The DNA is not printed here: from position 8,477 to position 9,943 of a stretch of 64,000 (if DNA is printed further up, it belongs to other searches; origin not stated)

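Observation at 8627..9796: G-domain-less EF-Tu (domains II+III) fused to a zinc ribbon and coiled coil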

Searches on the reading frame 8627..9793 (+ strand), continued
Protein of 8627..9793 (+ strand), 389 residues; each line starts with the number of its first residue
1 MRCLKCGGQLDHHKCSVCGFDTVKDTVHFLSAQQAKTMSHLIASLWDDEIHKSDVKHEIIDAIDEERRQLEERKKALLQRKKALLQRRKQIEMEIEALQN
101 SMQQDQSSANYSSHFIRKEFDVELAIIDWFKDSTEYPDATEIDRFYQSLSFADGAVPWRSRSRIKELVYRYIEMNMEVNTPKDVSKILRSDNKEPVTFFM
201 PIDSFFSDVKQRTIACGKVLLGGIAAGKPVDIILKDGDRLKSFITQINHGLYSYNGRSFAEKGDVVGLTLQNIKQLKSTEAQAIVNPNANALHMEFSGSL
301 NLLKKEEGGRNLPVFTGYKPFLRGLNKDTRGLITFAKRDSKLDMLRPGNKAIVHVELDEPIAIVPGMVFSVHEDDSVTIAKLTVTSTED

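Call 50: search_protein_families(library=pfam, proteins=[P0216, P0218, P0220, P0221, P0222, P0223, P0224, P0225, P0228, P0230], max_evalue=0.001)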
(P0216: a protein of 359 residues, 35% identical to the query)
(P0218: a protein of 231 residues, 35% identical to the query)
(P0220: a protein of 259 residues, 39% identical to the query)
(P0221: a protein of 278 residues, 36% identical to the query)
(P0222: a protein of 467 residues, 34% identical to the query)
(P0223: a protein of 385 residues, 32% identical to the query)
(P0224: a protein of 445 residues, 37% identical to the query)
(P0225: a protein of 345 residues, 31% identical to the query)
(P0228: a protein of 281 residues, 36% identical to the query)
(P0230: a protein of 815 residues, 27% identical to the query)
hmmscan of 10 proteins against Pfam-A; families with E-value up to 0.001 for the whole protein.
P0216 (359 aa): 2 families
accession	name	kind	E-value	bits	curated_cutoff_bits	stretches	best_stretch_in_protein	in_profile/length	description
PF03143.23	GTP_EFTU_D3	-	1.9e-18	67.1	27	1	267-358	5-105/106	Elongation factor Tu C-terminal domain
PF03144.31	GTP_EFTU_D2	-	1.2e-09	38.9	30.3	1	189-252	1-66/73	Elongation factor Tu domain 2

P0218 (231 aa): 3 families
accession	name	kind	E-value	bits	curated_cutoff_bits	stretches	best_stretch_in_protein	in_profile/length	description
PF03143.23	GTP_EFTU_D3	-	8.4e-14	52.2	27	1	139-230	6-105/106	Elongation factor Tu C-terminal domain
PF03144.31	GTP_EFTU_D2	-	4.2e-12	46.8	30.3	1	60-124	1-67/73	Elongation factor Tu domain 2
PF14578.12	GTP_EFTU_D4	-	0.00042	20.6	23.8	1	61-115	18-70/86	Elongation factor Tu domain 4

P0220 (259 aa): 3 families
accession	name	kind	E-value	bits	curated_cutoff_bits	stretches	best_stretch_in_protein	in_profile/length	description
PF03144.31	GTP_EFTU_D2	-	8.7e-10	39.3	30.3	1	87-151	1-67/73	Elongation factor Tu domain 2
PF03143.23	GTP_EFTU_D3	-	1.5e-08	35.3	27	1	170-257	10-105/106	Elongation factor Tu C-terminal domain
PF14578.12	GTP_EFTU_D4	-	0.00072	19.9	23.8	0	88-144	18-72/86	Elongation factor Tu domain 4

P0221 (278 aa): 2 families
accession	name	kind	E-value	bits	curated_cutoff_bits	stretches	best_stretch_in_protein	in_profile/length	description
PF03144.31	GTP_EFTU_D2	-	2.7e-09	37.8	30.3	1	97-160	1-66/73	Elongation factor Tu domain 2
PF03143.23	GTP_EFTU_D3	-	9.2e-08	32.8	27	1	175-276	5-105/106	Elongation factor Tu C-terminal domain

P0222 (467 aa): 2 families
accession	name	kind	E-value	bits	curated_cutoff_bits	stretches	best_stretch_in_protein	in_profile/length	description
PF03143.23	GTP_EFTU_D3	-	7.4e-15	55.6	27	1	373-466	6-104/106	Elongation factor Tu C-terminal domain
PF03144.31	GTP_EFTU_D2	-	3.4e-11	43.8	30.3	1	293-357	1-67/73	Elongation factor Tu domain 2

P0223 (385 aa): 2 families
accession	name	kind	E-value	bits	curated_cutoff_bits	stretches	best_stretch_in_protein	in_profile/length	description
PF03143.23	GTP_EFTU_D3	-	1.9e-34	118.6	27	2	71-161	4-104/106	Elongation factor Tu C-terminal domain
PF03144.31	GTP_EFTU_D2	-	4.2e-11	43.5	30.3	1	218-287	1-72/73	Elongation factor Tu domain 2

P0224 (445 aa): 4 families
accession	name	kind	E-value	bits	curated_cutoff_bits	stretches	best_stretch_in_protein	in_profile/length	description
PF02493.26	MORN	-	9.6e-36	120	22.5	5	149-170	1-22/23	MORN repeat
PF03144.31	GTP_EFTU_D2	-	3.6e-12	47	30.3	1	273-337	1-67/73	Elongation factor Tu domain 2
PF03143.23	GTP_EFTU_D3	-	1.7e-07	31.9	27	1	351-443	5-105/106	Elongation factor Tu C-terminal domain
PF14578.12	GTP_EFTU_D4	-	0.00031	21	23.8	1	275-330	19-72/86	Elongation factor Tu domain 4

P0225 (345 aa): 2 families
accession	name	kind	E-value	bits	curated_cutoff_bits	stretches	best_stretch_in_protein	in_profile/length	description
PF03143.23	GTP_EFTU_D3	-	2.9e-44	150.2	27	2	251-344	2-105/106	Elongation factor Tu C-terminal domain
PF03144.31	GTP_EFTU_D2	-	7.4e-15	55.6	30.3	1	71-140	1-72/73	Elongation factor Tu domain 2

P0228 (281 aa): 3 families
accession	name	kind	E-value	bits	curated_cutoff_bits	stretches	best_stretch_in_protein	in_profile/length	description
PF03143.23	GTP_EFTU_D3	-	2.8e-28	98.8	27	1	186-280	1-105/106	Elongation factor Tu C-terminal domain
PF03144.31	GTP_EFTU_D2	-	4.7e-05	24.2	30.3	1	116-182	4-73/73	Elongation factor Tu domain 2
PF14283.11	CD1107-like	-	0.00033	21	26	1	18-85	85-153/158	Mobile element protein CD1107-like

P0230 (815 aa): 4 families
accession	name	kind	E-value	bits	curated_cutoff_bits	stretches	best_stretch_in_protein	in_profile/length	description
PF00542.24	Ribosomal_L12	-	1e-51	173.6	25.9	2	743-807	1-65/67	Ribosomal protein L7/L12 C-terminal domain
PF03143.23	GTP_EFTU_D3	-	2.7e-39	134.2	27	2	644-736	2-104/106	Elongation factor Tu C-terminal domain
PF03144.31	GTP_EFTU_D2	-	9.5e-27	93.7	30.3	2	570-639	1-73/73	Elongation factor Tu domain 2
PF03793.24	PASTA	-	8.5e-10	38.9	23.2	1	51-111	3-63/64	PASTA domain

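Call 51: predict_structure(alignment_id=A5)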
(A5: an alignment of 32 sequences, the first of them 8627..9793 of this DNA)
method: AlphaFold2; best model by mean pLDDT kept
length: 389 residues; sequences in the alignment: 32
mean_pLDDT: 81.6   pTM: 0.52
mean pLDDT of the five models: 81.6, 81.0, 81.0, 79.5, 79.3
residues with pLDDT >= 90: 178; 70-90: 125; 50-70: 65; < 50: 21
segments of 3 or more residues with pLDDT < 50: 109-118, 181-190
pLDDT, mean of each block of 10 residues (from residue 1): 82 82 62 59 54 63 84 89 91 90 61 42 87 90 86 59 89 81 45 84 86 91 96 93 92 69 94 77 95 95 94 93 89 84 90 95 95 90 89
secondary structure, 60 per line:
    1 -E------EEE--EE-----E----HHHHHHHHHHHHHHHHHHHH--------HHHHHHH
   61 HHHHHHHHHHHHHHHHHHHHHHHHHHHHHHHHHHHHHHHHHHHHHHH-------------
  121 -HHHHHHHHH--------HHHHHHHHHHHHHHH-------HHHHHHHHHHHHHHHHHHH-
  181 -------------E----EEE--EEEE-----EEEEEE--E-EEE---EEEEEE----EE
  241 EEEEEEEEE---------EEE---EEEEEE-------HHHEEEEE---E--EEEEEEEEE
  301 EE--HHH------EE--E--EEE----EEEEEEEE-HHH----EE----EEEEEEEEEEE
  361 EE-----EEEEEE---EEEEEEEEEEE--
elements in order: E9-11 H26-45 H54-107 H122-130 H139-153 H161-179 E199-201 E204-207 E213-218 E223-225 E229-234 E239-249 E259-261 E265-270 E281-285 E292-302 E321-323 E328-335 E350-362 E368-373 E377-387

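Call 56: fold_search(model_id=the predicted structure, library=pdb)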
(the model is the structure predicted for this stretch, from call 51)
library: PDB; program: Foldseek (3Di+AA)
matches with E <= 10: 1225; with E <= 0.001: 298
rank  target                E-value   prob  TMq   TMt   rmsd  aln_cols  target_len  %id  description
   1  6i8r                  9.4e-19  1.00  0.41  0.43  18.4       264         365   26  Crystal structure of an ancient sequence-reconstructed Elongation factor Tu (node 170) (released 2019-11-27)
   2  4q7j_B                1.5e-18  1.00  0.42  0.44  18.8       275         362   22  Complex structure of viral RNA polymerase (released 2014-08-27)
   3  1exm                  1.8e-18  1.00  0.40  0.39  17.9       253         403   22  CRYSTAL STRUCTURE OF THERMUS THERMOPHILUS ELONGATION FACTOR TU (EF-TU) IN COMPLEX WITH THE GTP ANALOGUE GPPNHP. (released 2000-06-07)
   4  6gfu                  1.9e-18  1.00  0.42  0.42  17.7       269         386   22  Crystal structure of an ancient sequence-reconstructed Elongation Factor Tu (node 262) (released 2019-05-22)
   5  7vmc_A                3.5e-18  1.00  0.41  0.42  18.9       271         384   23  Crystal structure of EF-Tu/CdiA/CdiI (released 2022-03-30)
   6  6htw_B                3.7e-18  1.00  0.42  0.42  17.9       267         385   24  Crystal structure of an ancient sequence-reconstructed Elongation factor Tu (node 184) (released 2019-10-23)
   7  1aip_E                6.0e-18  1.00  0.42  0.43  18.0       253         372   22  EF-TU EF-TS COMPLEX FROM THERMUS THERMOPHILUS (released 1997-10-22)
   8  4pc2_B                6.0e-18  1.00  0.41  0.42  18.2       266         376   22  Elongation factor Tu:Ts complex with a bound GDP (released 2015-05-06)
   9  7vok_A                6.0e-18  1.00  0.42  0.42  18.4       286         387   22  The Crystal structure of EF-Tu and GDP from Mycobacterium tuberculosis (released 2022-10-19)
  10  2c78                  6.3e-18  1.00  0.42  0.41  18.6       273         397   22  EF-Tu complexed with a GTP analog and the antibiotic pulvomycin (released 2006-03-16)
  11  5opd_A                7.0e-18  1.00  0.39  0.40  17.2       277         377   22  Structure of phosphorylated EF-Tu in complex with GTP (released 2018-08-29)
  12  1aip_A                7.8e-18  1.00  0.41  0.43  17.7       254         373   22  EF-TU EF-TS COMPLEX FROM THERMUS THERMOPHILUS (released 1997-10-22)
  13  1eft                  8.6e-18  1.00  0.40  0.39  17.9       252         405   23  THE CRYSTAL STRUCTURE OF ELONGATION FACTOR EF-TU FROM THERMUS AQUATICUS IN THE GTP CONFORMATION (released 1994-08-31)
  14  6htw_H                9.1e-18  1.00  0.41  0.45  17.9       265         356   24  Crystal structure of an ancient sequence-reconstructed Elongation factor Tu (node 184) (released 2019-10-23)
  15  4pc6_B                9.6e-18  1.00  0.41  0.43  18.9       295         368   21  Elongation factor Tu:Ts complex with bound GDPNP (released 2015-05-06)
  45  4zv4_A                3.8e-17  1.00  0.40  0.40  17.7       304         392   20  Structure of Tse6 in complex with EF-Tu (released 2015-11-11)
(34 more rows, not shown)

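Call 69: find_encoding_contigs(protein=P0221, flank=10000, max_places=3)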
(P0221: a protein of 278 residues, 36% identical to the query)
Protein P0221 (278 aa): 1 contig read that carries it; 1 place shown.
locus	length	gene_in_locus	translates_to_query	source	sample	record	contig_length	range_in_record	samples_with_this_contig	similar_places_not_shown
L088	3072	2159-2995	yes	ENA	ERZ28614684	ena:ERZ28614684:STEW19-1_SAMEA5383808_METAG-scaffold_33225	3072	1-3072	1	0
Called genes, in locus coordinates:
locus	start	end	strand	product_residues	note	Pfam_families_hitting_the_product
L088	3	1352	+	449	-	?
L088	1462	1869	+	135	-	PF02163:Peptidase_M50 (weak)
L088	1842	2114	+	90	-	PF02163:Peptidase_M50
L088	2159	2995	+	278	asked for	PF03144:GTP_EFTU_D2, PF03143:GTP_EFTU_D3 (weak)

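Call 70: find_encoding_contigs(protein=P0224, flank=10000, max_places=3)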
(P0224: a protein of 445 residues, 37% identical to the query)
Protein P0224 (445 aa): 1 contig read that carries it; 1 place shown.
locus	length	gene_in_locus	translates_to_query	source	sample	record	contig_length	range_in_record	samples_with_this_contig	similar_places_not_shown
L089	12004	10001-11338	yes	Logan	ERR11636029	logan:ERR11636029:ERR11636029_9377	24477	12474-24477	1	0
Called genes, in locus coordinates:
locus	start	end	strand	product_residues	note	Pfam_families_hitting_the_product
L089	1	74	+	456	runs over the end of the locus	-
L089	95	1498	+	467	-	-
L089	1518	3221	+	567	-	PF00012:HSP70 (faint)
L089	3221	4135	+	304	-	-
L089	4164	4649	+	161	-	-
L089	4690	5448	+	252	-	-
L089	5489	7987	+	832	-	PF01580:FtsK_SpoIIIE (weak), PF01935:DUF87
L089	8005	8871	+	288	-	-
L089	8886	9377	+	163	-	-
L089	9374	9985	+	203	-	PF13353:Fer4_12, PF04055:Radical_SAM (weak)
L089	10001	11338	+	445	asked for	PF02493:MORN, PF03144:GTP_EFTU_D2, PF03143:GTP_EFTU_D3 (weak)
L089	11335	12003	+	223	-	?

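Call 71: find_encoding_contigs(protein=P0216, flank=10000, max_places=3)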
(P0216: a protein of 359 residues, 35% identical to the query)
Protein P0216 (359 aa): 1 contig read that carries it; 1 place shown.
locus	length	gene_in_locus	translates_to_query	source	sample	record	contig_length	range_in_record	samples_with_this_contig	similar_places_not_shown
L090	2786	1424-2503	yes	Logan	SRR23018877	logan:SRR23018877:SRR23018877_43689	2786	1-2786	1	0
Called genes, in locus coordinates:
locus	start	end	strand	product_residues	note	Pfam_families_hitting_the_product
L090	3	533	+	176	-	?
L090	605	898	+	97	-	-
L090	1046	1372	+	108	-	PF08238:Sel1 (weak)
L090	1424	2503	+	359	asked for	PF03144:GTP_EFTU_D2, PF03143:GTP_EFTU_D3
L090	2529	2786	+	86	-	?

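Call 89: fold_search(model_id=the predicted structure, library=viral)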
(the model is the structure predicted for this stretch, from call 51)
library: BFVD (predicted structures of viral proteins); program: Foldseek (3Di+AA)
matches with E <= 10: 619; with E <= 0.001: 15
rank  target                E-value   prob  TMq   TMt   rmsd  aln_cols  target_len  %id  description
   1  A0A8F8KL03            4.5e-12  1.00  0.40  0.30  16.4       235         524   14  GTP-binding protein 1 [Clandestinovirus]
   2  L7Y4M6                6.2e-12  1.00  0.39  0.29  19.1       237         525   14  Putative GTP binding translation elongation/initiation factor [Megavirus lba]
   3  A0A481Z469            3.9e-11  1.00  0.39  0.37  18.9       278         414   13  Elongation factor Tu GTP binding domain protein [Pithovirus LCPAC101]
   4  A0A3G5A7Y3            5.4e-11  1.00  0.40  0.23  15.7       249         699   17  GTP binding translation elongation factor [Harvfovirus sp.]
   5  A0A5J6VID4            2.0e-10  1.00  0.34  0.19  18.5       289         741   18  protein-synthesizing GTPase [Megaviridae environmental sample]
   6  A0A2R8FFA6            2.2e-10  1.00  0.36  0.50  18.1       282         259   14  Translation elongation factor EF-1 subunit alpha [Brazilian cedratvirus IHUMI]
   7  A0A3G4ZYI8            3.4e-10  1.00  0.35  0.35  18.6       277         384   13  Eukaryotic translation initiation factor 2 (Fragment) [Gaeavirus sp.]
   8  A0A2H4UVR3            3.1e-09  1.00  0.36  0.33  18.4       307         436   13  protein-synthesizing GTPase [Bodo saltans virus]
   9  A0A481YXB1            9.0e-09  1.00  0.35  0.16  19.2       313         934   15  protein-synthesizing GTPase [Marseillevirus LCMAC201]
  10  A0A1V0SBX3            3.2e-08  1.00  0.35  0.27  18.6       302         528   10  GTPase [Catovirus CTV1]
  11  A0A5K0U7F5            1.7e-07  1.00  0.36  0.21  20.7       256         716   12  GTPase [Yasminevirus sp. GU-2018]
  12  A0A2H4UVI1            2.6e-07  1.00  0.32  0.27  17.7       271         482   14  Elongation factor 1-alpha [Bodo saltans virus]
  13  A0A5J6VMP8            9.2e-05  1.00  0.21  0.13  30.8       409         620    8  Elongation factor Tu GTP binding domain protein [Megaviridae environmental sample]
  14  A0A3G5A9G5            3.1e-04  1.00  0.22  0.25   3.0       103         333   14  GTP binding translation elongation factor [Hyperionvirus sp.]
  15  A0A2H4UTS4            3.6e-04  1.00  0.19  0.11  16.4       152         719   17  Translation initiation factor IF-2 [Bodo saltans virus]
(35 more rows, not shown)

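Call 108: find_encoding_contigs(protein=P0220, flank=10000, max_places=3)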
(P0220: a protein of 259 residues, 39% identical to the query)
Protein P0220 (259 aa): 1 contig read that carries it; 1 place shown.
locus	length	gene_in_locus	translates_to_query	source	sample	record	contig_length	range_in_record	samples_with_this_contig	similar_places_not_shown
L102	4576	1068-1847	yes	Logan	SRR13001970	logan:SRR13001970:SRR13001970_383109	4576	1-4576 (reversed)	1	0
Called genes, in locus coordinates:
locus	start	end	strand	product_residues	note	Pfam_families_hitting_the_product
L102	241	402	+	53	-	-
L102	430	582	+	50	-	-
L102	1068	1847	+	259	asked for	PF03144:GTP_EFTU_D2, PF03143:GTP_EFTU_D3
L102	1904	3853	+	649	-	PF18908:DUF5663, PF19789:DUF6273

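Call 109: find_encoding_contigs(protein=P0227, flank=10000, max_places=3)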
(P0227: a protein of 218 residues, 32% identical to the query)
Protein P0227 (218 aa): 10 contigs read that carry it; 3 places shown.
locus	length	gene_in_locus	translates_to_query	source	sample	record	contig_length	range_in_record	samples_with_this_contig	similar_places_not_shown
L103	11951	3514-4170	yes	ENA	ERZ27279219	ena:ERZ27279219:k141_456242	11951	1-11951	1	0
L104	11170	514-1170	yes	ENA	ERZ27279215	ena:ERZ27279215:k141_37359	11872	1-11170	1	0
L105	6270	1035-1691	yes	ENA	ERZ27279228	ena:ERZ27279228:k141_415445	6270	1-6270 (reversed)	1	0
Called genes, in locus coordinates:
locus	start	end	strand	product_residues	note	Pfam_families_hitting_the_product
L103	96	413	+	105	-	-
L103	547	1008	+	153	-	-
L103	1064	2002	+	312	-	-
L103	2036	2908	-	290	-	-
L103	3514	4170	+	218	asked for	PF03144:GTP_EFTU_D2, PF03143:GTP_EFTU_D3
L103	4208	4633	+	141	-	-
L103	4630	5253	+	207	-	-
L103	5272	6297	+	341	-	-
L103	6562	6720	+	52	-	-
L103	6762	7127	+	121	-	PF27247:MJ1673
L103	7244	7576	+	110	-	-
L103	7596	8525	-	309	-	-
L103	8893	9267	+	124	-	PF13443:HTH_26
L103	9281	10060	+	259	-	PF06114:Peptidase_M78 (weak)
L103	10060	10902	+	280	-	-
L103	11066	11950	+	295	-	?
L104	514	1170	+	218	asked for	PF03144:GTP_EFTU_D2, PF03143:GTP_EFTU_D3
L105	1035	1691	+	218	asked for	PF03144:GTP_EFTU_D2, PF03143:GTP_EFTU_D3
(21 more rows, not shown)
